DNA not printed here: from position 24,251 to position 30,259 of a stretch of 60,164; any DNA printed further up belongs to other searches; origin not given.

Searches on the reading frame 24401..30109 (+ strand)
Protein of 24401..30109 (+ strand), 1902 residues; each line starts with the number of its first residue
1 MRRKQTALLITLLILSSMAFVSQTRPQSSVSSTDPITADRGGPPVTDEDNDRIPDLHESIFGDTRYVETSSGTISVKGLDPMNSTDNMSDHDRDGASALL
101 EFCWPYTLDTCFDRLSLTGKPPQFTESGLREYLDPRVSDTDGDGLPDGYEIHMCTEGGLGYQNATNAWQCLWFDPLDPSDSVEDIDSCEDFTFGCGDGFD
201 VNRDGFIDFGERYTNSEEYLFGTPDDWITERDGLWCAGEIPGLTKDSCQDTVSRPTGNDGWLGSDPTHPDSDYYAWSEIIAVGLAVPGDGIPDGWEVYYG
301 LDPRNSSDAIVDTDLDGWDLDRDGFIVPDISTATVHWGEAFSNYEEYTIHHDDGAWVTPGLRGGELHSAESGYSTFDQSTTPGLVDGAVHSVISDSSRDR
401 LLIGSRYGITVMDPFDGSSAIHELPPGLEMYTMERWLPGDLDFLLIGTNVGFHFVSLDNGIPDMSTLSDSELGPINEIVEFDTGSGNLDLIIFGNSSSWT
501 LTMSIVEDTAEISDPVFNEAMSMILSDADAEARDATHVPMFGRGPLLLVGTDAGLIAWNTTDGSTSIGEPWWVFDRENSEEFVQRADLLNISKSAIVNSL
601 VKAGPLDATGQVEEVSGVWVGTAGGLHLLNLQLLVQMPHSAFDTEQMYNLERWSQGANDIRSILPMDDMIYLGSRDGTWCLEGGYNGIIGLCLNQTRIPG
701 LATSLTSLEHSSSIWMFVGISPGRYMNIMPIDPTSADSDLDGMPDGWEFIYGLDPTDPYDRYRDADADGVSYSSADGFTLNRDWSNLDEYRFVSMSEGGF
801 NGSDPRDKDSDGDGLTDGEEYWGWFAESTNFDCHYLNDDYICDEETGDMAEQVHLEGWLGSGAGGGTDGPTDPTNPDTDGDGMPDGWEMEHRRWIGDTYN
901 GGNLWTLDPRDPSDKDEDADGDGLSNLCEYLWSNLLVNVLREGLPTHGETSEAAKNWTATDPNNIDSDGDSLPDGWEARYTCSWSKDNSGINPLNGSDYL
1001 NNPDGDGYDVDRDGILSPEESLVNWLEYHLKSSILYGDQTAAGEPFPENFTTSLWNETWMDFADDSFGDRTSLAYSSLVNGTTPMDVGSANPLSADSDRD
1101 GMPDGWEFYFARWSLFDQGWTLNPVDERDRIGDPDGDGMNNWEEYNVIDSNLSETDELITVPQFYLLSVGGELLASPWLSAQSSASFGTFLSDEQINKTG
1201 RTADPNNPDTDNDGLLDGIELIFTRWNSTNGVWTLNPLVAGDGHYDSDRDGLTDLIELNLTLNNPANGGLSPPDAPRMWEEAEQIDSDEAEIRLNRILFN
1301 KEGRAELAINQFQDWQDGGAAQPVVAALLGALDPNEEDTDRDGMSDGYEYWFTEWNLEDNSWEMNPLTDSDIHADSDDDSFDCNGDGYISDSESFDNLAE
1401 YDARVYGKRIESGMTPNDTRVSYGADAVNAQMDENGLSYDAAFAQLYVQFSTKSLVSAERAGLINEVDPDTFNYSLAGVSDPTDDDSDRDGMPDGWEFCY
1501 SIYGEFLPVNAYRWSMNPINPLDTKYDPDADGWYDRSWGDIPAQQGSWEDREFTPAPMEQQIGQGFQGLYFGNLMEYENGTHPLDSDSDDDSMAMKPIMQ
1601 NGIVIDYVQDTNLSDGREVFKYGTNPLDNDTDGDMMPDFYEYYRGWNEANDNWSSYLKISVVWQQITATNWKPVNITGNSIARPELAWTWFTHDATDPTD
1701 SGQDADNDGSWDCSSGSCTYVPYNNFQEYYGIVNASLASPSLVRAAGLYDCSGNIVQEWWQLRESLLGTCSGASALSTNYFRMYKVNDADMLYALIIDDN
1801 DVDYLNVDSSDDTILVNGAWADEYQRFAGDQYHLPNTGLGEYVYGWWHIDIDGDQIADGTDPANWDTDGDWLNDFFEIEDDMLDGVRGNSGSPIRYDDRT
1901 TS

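Call 9: search_protein_families(library=pfam, proteins=[window:24401-30109:+], max_evalue=0.001)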
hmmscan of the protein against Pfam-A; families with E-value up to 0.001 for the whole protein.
window:24401-30109:+ (1902 aa): 1 family
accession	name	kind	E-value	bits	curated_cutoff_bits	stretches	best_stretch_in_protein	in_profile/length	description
PF18884.5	TSP3_bac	-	0.00021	21.5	25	0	877-891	1-15/22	Bacterial TSP3 repeat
